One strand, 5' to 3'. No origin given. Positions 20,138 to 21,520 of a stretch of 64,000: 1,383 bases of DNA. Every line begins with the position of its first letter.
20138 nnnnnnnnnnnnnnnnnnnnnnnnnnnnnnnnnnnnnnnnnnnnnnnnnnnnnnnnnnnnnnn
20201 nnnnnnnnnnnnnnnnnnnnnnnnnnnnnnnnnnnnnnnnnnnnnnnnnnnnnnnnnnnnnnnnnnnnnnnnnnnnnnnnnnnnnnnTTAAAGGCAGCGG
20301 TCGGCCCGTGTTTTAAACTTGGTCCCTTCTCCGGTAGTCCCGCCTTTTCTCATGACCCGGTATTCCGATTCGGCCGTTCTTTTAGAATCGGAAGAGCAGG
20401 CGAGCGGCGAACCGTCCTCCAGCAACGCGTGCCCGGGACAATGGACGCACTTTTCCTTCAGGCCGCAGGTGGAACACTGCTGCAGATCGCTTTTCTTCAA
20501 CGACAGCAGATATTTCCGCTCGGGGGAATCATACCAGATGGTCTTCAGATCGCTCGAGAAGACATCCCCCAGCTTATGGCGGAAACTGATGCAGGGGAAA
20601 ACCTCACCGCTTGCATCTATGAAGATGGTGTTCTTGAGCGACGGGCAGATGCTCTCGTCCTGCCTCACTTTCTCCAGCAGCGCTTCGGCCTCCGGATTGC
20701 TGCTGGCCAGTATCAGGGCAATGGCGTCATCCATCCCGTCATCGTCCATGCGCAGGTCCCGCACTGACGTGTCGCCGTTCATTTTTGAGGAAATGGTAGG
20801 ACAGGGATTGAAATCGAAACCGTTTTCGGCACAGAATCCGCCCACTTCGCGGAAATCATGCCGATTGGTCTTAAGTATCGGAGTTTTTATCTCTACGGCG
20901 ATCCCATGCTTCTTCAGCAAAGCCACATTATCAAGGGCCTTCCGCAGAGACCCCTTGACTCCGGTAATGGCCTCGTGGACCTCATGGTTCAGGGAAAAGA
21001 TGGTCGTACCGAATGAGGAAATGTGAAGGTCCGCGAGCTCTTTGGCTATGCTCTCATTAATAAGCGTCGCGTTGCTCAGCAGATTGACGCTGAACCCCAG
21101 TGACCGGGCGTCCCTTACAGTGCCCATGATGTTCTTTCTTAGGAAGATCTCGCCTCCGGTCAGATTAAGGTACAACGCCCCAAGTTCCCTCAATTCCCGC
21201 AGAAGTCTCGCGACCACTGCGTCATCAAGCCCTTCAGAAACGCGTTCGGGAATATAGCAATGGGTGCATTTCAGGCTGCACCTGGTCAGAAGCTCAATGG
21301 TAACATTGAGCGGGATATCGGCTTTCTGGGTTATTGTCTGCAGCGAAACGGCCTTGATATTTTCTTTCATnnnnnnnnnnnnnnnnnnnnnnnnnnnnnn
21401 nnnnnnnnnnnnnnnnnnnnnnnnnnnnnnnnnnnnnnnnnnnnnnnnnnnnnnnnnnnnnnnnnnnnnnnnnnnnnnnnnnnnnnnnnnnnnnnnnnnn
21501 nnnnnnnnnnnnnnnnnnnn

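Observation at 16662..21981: Cluster 2: RRE-dependent rSAM RiPP with a lasso-like leader and Cys/His core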

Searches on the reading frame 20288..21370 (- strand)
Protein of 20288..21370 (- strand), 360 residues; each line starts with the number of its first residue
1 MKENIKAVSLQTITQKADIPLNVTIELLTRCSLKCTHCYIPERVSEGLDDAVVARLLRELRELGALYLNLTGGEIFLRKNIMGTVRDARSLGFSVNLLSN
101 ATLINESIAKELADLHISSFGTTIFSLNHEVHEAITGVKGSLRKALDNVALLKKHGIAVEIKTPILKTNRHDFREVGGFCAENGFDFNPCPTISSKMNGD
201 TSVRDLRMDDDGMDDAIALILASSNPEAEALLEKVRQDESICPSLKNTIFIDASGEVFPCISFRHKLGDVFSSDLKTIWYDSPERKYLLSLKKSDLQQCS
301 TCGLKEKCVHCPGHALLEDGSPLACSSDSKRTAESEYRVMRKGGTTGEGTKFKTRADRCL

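Call 3: search_protein_families(library=ncbifam, proteins=[window:20288-21370:-], max_evalue=0.01)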
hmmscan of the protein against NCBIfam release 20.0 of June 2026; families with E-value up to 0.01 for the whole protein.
window:20288-21370:- (360 aa): 56 families (the best 25 are shown)
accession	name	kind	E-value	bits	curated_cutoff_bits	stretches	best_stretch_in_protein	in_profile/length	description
TIGR04303.1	GeoRSP_rSAM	equivalog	5.9e-27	95.1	400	2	19-183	3-167/325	GeoRSP system radical SAM/SPASM protein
TIGR04055.1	rSAM_NirJ2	equivalog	8.6e-25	87.9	500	2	29-184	8-165/326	putative heme d1 biosynthesis radical SAM protein NirJ2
TIGR04051.1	rSAM_NirJ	equivalog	6e-24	84.7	515.45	1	24-185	5-168/354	heme d1 biosynthesis radical SAM protein NirJ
TIGR04545.1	rSAM_ahbD_hemeb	equivalog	8.1e-24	84.7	500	2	24-182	3-164/339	heme b synthase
TIGR04053.2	TIGR04053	equivalog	3.7e-23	82.4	395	2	18-182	5-175/366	TIGR04053 family radical SAM/SPASM domain-containing protein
TIGR04250.1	SCM_rSAM_ScmE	equivalog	1.6e-22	79.9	400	1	20-180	2-165/358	SynChlorMet cassette radical SAM/SPASM protein ScmE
NF050035.1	rSAM_WgK_link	exception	1.7e-21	76.7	650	1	17-172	5-163/367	radical SAM/SPASM peptide maturase WgkB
TIGR02109.1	PQQ_syn_pqqE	equivalog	4.7e-20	71.8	381.35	1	17-177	3-166/358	pyrroloquinoline quinone biosynthesis protein PqqE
TIGR04546.1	rSAM_ahbC_deAc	equivalog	8.3e-20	70.9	650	1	23-174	41-194/390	12,18-didecarboxysiroheme deacetylase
NF045574.1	sacti_mat_StsB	exception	8.8e-20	71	625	1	29-343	104-420/466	StsB family radical SAM/SPASM domain sactipeptide maturase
NF012164.0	AlbA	equivalog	2e-18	66.1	850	1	16-309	108-403/442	subtilosin maturase AlbA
TIGR04340.1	rSAM_ACGX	hypoth_equivalog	7.2e-17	61.6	400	2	26-183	8-172/341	radical SAM/SPASM domain protein, ACGX system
TIGR04054.1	rSAM_NirJ1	equivalog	1.3e-15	56.9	650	1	25-176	40-193/387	putative heme d1 biosynthesis radical SAM protein NirJ1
TIGR03962.1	mycofact_rSAM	equivalog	3.3e-15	56.1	265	1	14-177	5-170/339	mycofactocin radical SAM maturase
TIGR04347.1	pseudo_SAM_Halo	equivalog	5.4e-15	55.6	525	1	15-216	33-234/390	TIGR04347 family pseudo-SAM/SPASM protein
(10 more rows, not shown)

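Call 4: search_protein_families(library=pfam, proteins=[window:20288-21370:-], max_evalue=0.01)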
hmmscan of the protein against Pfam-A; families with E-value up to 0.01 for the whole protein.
window:20288-21370:- (360 aa): 2 families
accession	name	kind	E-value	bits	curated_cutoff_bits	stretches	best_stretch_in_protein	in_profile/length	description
PF04055.27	Radical_SAM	-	8e-20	72.1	29.5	1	26-176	2-162/166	Radical SAM superfamily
PF13186.11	SPASM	-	6.2e-09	36.5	21.5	1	242-302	1-66/67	Iron-sulfur cluster-binding domain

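Call 7: find_homologous_proteins(query=window:20288-21370:-, max_evalue=1e-10)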
Query window:20288-21370:- (360 aa): 75 proteins with E <= 1e-10 among 8000 candidates.
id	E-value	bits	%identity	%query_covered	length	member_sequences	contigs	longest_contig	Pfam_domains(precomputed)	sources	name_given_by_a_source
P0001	4.2e-214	728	90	100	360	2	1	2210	PF13186.12,PF04055.28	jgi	-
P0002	1.5e-126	440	55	100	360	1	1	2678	PF13186.12,PF04055.28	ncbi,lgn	-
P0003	2.9e-101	357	68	67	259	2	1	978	PF04055.28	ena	-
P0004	4.9e-93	330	58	71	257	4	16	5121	PF13186.12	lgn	-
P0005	1.3e-86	309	44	94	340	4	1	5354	PF13186.12,PF04055.28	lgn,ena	-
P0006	6.9e-84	300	43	93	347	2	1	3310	PF13186.12,PF04055.28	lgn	-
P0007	9.2e-84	299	44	91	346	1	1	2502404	PF13186.12,PF04055.28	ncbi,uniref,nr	ncbi:hypothetical protein OSSY52_13140 [Tepiditoga spiralis]|uniref:Radical SAM core domain-containi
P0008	2.3e-79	285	43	94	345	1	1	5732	PF13186.12,PF04055.28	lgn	-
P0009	4.2e-79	284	43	87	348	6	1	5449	PF13186.12,PF04055.28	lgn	-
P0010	4.9e-78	281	44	88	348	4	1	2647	PF13186.12,PF04055.28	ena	-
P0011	9.5e-78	280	42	93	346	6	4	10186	PF13186.12,PF04055.28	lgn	-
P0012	6.3e-77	277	44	89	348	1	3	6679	PF13186.12,PF04055.28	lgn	-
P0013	8.5e-77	277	42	87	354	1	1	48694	PF13186.12,PF04055.28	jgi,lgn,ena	-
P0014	3.1e-74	268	44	88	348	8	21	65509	PF13186.12,PF04055.28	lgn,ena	-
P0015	3.8e-73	265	56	62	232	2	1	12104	PF04055.28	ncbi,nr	ncbi:MAG TPA: hypothetical protein DCL69_08805, partial [Firmicutes bacterium]|nr:hypothetical prote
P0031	2.1e-54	203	36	94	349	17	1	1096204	PF13186.12,PF04055.28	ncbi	ncbi:radical SAM/SPASM domain-containing protein [Streptococcus cameli]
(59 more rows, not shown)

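Call 12: find_related_loci(query=A2, collection=genome_contigs, flank=6000)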
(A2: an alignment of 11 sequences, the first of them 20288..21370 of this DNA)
Query A2 (360 aa) in genome_contigs; peptide patterns used: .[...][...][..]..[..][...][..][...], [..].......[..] (x = any residue, [..] = any of these).
300 stretches matched a pattern; 236 encode a relative of the query (tblastn E <= 1e-3); the best 80 are kept; 80 distinct loci.
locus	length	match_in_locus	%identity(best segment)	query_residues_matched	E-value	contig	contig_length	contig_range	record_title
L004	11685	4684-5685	56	10-344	2e-125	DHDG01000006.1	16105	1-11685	MAG TPA_asm: Firmicutes bacterium UBA4882 UBA4882_contig_10308, whole genome shotgun sequence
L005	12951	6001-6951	43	13-331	2e-81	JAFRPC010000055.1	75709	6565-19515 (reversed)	MAG: Oscillospiraceae bacterium isolate RGIG2672 Goat_Omasum-2__c64061, whole genome shotgun sequence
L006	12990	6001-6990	41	1-334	1e-80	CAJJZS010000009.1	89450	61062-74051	MAG TPA_asm: uncultured Ruminococcaceae bacterium isolate ERR1190762-bin.8 genome assembly, contig: NODE_214_length_8945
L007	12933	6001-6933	41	18-334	1e-77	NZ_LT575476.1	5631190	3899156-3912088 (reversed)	Paenibacillus tuaregi strain Marseille-P2472T, whole genome shotgun sequence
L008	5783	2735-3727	38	3-336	9e-76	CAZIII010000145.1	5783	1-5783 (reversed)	MAG TPA_asm: uncultured Tissierellaceae bacterium isolate SRP294416_co2_334 genome assembly, contig: NODE_25593_length_5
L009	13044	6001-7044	38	3-348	7e-75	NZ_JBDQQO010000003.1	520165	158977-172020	Gorillibacterium sp. CAU 1737 contig3, whole genome shotgun sequence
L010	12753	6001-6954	40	10-334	2e-73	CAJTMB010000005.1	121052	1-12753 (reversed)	MAG TPA_asm: uncultured Lachnospiraceae bacterium isolate MGBC100230 genome assembly, contig: MGBC100230.5, whole genome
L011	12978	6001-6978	39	20-348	2e-71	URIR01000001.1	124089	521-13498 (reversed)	uncultured Clostridiales bacterium isolate UMGS1037 genome assembly, contig: NODE_180_length_124089_cov_6.224019, whole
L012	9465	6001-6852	40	47-337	1e-70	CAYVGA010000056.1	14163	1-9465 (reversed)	MAG TPA_asm: uncultured Lachnobacterium sp. isolate SRP315200_co1_285 genome assembly, contig: NODE_8878_length_14163_co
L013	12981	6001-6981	37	13-338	3e-66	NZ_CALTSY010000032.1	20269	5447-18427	MAG: uncultured Anaerococcus sp. isolate 28oBZVVRXH_bin.1.MAG NODE_410_length_20269_cov_57.618631, whole genome shotgun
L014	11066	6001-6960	38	22-340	1e-65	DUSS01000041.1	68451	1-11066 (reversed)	MAG TPA_asm: Candidatus Fermentithermobacillaceae bacterium isolate AS04akNAM_61 19408_AS04, whole genome shotgun sequen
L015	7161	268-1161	40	31-334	3e-65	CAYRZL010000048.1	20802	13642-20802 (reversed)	MAG TPA_asm: uncultured Lachnospiraceae bacterium isolate SRP222994_co1_297 genome assembly, contig: NODE_5223_length_20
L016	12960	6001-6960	38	10-330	6e-63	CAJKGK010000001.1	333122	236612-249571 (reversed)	MAG TPA_asm: uncultured Lachnospiraceae bacterium isolate ERR1600560-bin.9 genome assembly, contig: NODE_7_length_333122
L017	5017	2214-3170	36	9-325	5e-55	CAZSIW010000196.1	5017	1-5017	MAG TPA_asm: uncultured Elusimicrobiales bacterium isolate binchicken_co3_602 genome assembly, contig: NODE_55140_length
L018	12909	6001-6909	33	14-321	8e-55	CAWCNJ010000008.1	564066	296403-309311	MAG: Endomicrobiales bacterium isolate MFD09286.bin.2.87 genome assembly, contig: contig_66531, whole genome shotgun seq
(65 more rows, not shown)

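Call 25: search_solved_structures(query=window:20288-21370:-, max_evalue=0.001)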
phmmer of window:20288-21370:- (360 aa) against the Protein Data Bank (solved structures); distinct sequences matched with E-value up to 0.001: 11.
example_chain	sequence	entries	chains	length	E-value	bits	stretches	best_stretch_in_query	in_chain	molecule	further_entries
5v1q_A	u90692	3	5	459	1.2e-11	47.4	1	19-202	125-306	Radical SAM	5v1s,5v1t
6efn_A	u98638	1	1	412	1.9e-10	43.5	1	18-195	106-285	Sporulation killing factor maturation protein SkfB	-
6c8v_A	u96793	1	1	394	6.3e-08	35.2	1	19-178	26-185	Coenzyme PQQ synthesis protein E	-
9dfu_A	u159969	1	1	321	4.2e-05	26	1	17-167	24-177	Radical SAM core domain-containing protein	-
7n7i_A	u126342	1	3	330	9.7e-05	24.8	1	1-169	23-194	Viperin-like enzyme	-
9dfn_A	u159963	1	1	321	0.0001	24.7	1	17-167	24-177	Radical SAM core domain-containing protein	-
9dfw_A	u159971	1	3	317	0.00059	22.2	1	17-169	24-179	Radical SAM core domain-containing protein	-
9dgw_A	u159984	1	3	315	0.0006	22.2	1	17-169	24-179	Radical SAM core domain-containing protein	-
5vsl_A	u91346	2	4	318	0.00061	22.1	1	18-153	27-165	Radical S-adenosyl methionine domain-containing protein 2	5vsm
6b4c_A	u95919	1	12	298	0.00063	22.1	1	17-169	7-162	Viperin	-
6q2p_A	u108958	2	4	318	0.00073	21.9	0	18-151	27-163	Radical S-adenosyl methionine domain-containing protein 2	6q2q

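Call 26: find_encoding_contigs(protein=P0031, flank=5000, max_places=2)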
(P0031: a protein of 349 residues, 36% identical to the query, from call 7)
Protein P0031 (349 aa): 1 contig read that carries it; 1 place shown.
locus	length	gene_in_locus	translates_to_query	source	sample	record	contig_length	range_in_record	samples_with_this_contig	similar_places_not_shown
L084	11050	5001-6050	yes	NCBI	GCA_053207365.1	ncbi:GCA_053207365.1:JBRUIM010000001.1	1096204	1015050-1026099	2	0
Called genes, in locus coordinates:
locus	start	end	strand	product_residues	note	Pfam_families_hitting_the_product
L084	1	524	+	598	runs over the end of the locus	PF00005:ABC_tran, PF02463:SMC_N (weak), PF13304:AAA_21 (faint)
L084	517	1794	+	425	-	PF05147:LANC_like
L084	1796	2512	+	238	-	PF18218:Spa1_C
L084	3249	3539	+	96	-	PF19391:DUF5966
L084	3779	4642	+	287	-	PF01381:HTH_3, PF21259:Rgg_C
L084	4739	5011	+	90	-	PF05402:PqqD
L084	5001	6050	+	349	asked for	PF04055:Radical_SAM, PF13186:SPASM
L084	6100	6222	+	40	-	-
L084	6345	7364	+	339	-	PF04055:Radical_SAM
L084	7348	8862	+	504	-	PF00664:ABC_membrane, PF00005:ABC_tran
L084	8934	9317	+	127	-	PF13186:SPASM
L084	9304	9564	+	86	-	-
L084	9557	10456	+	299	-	PF02463:SMC_N (faint), PF00005:ABC_tran, PF00931:NB-ARC (faint), PF13304:AAA_21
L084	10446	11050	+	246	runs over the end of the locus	PF01061:ABC2_membrane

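Call 27: find_encoding_contigs(protein=P0007, flank=5000, max_places=2)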
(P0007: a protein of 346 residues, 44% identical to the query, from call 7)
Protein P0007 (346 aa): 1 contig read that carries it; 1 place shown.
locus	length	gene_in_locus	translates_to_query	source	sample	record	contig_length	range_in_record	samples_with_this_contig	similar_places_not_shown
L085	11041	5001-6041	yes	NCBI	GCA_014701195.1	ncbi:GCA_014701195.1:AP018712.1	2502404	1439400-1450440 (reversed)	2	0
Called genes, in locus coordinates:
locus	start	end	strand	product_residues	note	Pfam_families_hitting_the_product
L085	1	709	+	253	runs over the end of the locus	PF17131:TP_0789-like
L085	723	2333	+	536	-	-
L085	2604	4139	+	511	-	PF09820:AAA-ATPase_like, PF08011:PDDEXK_9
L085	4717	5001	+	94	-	-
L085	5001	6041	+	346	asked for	PF04055:Radical_SAM, PF13186:SPASM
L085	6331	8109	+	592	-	PF00005:ABC_tran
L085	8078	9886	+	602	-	PF00664:ABC_membrane, PF00005:ABC_tran, PF02463:SMC_N (faint)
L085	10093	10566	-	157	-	PF06803:DUF1232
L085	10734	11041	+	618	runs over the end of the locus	PF01134:GIDA, PF21680:GIDA_C_1st, PF13932:SAM_GIDA_C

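Call 39: find_encoding_contigs(protein=P0004, flank=3000, max_places=4)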
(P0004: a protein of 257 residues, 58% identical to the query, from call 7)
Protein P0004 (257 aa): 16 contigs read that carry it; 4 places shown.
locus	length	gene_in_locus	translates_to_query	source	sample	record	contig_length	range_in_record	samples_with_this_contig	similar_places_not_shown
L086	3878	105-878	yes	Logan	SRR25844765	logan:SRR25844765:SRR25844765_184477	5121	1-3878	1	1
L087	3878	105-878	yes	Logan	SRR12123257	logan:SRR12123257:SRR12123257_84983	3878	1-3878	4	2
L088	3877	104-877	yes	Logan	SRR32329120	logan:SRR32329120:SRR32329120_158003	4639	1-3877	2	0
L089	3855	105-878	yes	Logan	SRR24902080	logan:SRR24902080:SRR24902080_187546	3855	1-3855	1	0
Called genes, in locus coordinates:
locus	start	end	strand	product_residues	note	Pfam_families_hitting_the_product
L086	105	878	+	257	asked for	PF13186:SPASM (weak)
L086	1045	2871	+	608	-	PF00664:ABC_membrane (faint), PF00005:ABC_tran, PF13304:AAA_21 (faint)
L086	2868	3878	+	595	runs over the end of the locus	PF13304:AAA_21 (faint), PF00005:ABC_tran, PF02463:SMC_N (weak)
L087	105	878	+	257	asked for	PF13186:SPASM (weak)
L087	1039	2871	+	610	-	PF00664:ABC_membrane (faint), PF00005:ABC_tran, PF13304:AAA_21 (faint)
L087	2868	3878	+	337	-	?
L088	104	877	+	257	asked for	PF13186:SPASM (weak)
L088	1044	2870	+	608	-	PF00664:ABC_membrane (faint), PF00005:ABC_tran, PF13304:AAA_21 (faint)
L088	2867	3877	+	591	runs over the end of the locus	?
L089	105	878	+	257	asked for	PF13186:SPASM (weak)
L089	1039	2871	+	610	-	PF00664:ABC_membrane (faint), PF00005:ABC_tran, PF13304:AAA_21 (faint)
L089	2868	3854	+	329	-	?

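Call 40: find_encoding_contigs(protein=P0005, flank=3000, max_places=2)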
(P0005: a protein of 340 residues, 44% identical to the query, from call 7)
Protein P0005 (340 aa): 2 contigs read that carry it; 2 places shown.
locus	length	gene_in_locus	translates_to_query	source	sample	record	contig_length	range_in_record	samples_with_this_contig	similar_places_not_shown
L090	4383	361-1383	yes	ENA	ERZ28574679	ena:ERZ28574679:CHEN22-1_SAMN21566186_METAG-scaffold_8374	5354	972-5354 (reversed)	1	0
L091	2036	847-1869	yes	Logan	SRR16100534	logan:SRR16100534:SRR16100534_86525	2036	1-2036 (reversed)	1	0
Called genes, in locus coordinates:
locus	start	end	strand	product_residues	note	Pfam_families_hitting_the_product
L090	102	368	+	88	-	-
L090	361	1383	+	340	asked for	PF04055:Radical_SAM, PF13186:SPASM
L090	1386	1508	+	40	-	-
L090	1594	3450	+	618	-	PF13304:AAA_21 (faint), PF00005:ABC_tran, PF02463:SMC_N (weak)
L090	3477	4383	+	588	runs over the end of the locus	PF00664:ABC_membrane (weak), PF00005:ABC_tran, PF02463:SMC_N (weak)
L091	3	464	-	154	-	?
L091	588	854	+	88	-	-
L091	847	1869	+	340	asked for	PF04055:Radical_SAM, PF13186:SPASM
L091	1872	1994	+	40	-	-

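Call 45: find_related_loci(query=A2, collection=metagenome_contigs, flank=2500)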
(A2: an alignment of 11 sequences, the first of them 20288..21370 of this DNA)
Query A2 (360 aa) in metagenome_contigs; peptide patterns used: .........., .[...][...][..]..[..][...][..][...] (x = any residue, [..] = any of these).
600 stretches matched a pattern (row limit reached: there are more); 526 encode a relative of the query (tblastn E <= 1e-3); the best 80 are kept; 80 distinct loci.
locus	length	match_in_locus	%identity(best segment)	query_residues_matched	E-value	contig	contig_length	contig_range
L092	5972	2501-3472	41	10-334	5e-74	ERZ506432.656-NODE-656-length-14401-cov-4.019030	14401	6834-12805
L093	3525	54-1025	35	10-337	1e-63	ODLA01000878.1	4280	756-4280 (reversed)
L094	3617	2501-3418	37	16-326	1e-59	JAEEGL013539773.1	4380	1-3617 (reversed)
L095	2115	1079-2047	33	19-343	6e-53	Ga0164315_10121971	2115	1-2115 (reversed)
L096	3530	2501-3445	33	21-323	4e-50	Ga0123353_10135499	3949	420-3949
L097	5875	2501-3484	33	19-342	3e-47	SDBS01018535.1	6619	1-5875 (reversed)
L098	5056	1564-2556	33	19-342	7e-47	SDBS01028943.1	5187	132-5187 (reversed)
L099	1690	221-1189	32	16-339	5e-48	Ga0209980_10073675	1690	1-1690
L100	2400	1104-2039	30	23-331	1e-46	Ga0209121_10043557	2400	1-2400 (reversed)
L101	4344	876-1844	33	16-339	2e-46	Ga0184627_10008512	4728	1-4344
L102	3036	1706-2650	30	14-334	3e-45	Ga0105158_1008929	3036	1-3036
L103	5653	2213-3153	35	23-342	4e-45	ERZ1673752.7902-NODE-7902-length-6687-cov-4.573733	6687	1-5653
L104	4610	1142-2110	31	16-339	5e-44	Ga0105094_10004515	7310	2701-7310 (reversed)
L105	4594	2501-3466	30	1-323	5e-44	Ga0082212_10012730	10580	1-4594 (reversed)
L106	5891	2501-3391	31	25-311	3e-43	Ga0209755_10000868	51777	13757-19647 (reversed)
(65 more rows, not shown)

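Call 56: search_protein_families(library=ncbifam, proteins=[P0031], max_evalue=0.1)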
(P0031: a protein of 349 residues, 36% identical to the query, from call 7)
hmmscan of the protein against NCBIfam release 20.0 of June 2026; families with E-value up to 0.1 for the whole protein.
P0031 (349 aa): 57 families (the best 25 are shown)
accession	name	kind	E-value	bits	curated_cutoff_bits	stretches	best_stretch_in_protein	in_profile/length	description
NF050035.1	rSAM_WgK_link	exception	1e-30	107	650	2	22-191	10-182/367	radical SAM/SPASM peptide maturase WgkB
TIGR04055.1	rSAM_NirJ2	equivalog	3.3e-28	99.2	500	2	26-185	5-166/326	putative heme d1 biosynthesis radical SAM protein NirJ2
TIGR04545.1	rSAM_ahbD_hemeb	equivalog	7e-26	91.5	500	2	23-185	2-167/339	heme b synthase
TIGR04053.2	TIGR04053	equivalog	2.2e-25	89.7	395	1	21-187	8-180/366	TIGR04053 family radical SAM/SPASM domain-containing protein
TIGR02109.1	PQQ_syn_pqqE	equivalog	2.6e-23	82.6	381.35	1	21-302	7-306/358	pyrroloquinoline quinone biosynthesis protein PqqE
TIGR04303.1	GeoRSP_rSAM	equivalog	2.8e-22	79.7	400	1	21-314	5-313/325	GeoRSP system radical SAM/SPASM protein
TIGR04051.1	rSAM_NirJ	equivalog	8.7e-22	77.6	515.45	1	25-184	6-167/354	heme d1 biosynthesis radical SAM protein NirJ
TIGR02668.1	moaA_archaeal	equivalog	3.4e-21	75.5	325.25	1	20-332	9-276/303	GTP 3',8-cyclase MoaA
TIGR04250.1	SCM_rSAM_ScmE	equivalog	1.5e-20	73.5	400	2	22-191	4-177/358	SynChlorMet cassette radical SAM/SPASM protein ScmE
NF045574.1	sacti_mat_StsB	exception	8.6e-20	71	625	1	9-186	84-262/466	StsB family radical SAM/SPASM domain sactipeptide maturase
TIGR03962.1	mycofact_rSAM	equivalog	4.1e-19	68.9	265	1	21-305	12-310/339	mycofactocin radical SAM maturase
TIGR04317.1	W_rSAM_matur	equivalog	1.2e-18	67.4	380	2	22-217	5-210/349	tungsten cofactor oxidoreductase radical SAM maturase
TIGR02666.1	moaA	equivalog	1.8e-18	66.7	284.05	1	23-185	12-185/336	GTP 3',8-cyclase MoaA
TIGR04403.1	rSAM_skfB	equivalog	2.5e-18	66.1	300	1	21-278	104-370/402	sporulation killing factor system radical SAM maturase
NF012164.0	AlbA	equivalog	4.2e-18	65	850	1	18-308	110-412/442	subtilosin maturase AlbA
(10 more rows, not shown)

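Call 69: predict_structure(alignment_id=A1)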
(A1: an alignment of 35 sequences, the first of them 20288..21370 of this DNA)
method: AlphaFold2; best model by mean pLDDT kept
length: 360 residues; sequences in the alignment: 35
mean_pLDDT: 91.1   pTM: 0.89
mean pLDDT of the five models: 91.1, 89.0, 88.5, 88.5, 88.2
residues with pLDDT >= 90: 287; 70-90: 48; 50-70: 10; < 50: 15
segments of 3 or more residues with pLDDT < 50: 1-5, 354-360
pLDDT, mean of each block of 10 residues (from residue 1): 54 93 98 94 92 98 98 96 98 98 98 98 98 98 98 98 97 95 96 91 94 92 82 86 94 97 95 98 96 88 88 92 92 93 62 43
secondary structure, 60 per line:
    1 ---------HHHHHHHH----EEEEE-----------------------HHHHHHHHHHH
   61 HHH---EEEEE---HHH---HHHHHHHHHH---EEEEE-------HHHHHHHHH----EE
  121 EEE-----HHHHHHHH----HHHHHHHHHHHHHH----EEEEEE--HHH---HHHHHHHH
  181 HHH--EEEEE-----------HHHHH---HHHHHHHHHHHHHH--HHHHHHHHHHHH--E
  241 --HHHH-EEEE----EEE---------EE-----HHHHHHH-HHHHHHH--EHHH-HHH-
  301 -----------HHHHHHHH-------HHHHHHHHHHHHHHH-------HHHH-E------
elements in order: H10-17 E22-26 H50-63 E67-71 H81-90 E94-98 H106-114 E119-123 H129-136 H141-154 E159-164 H173-183 E186-190 H202-206 H210-223 H226-237 H243-246 E248-251 E256-258 H275-281 H283-289 H312-319 H327-341 H349-352
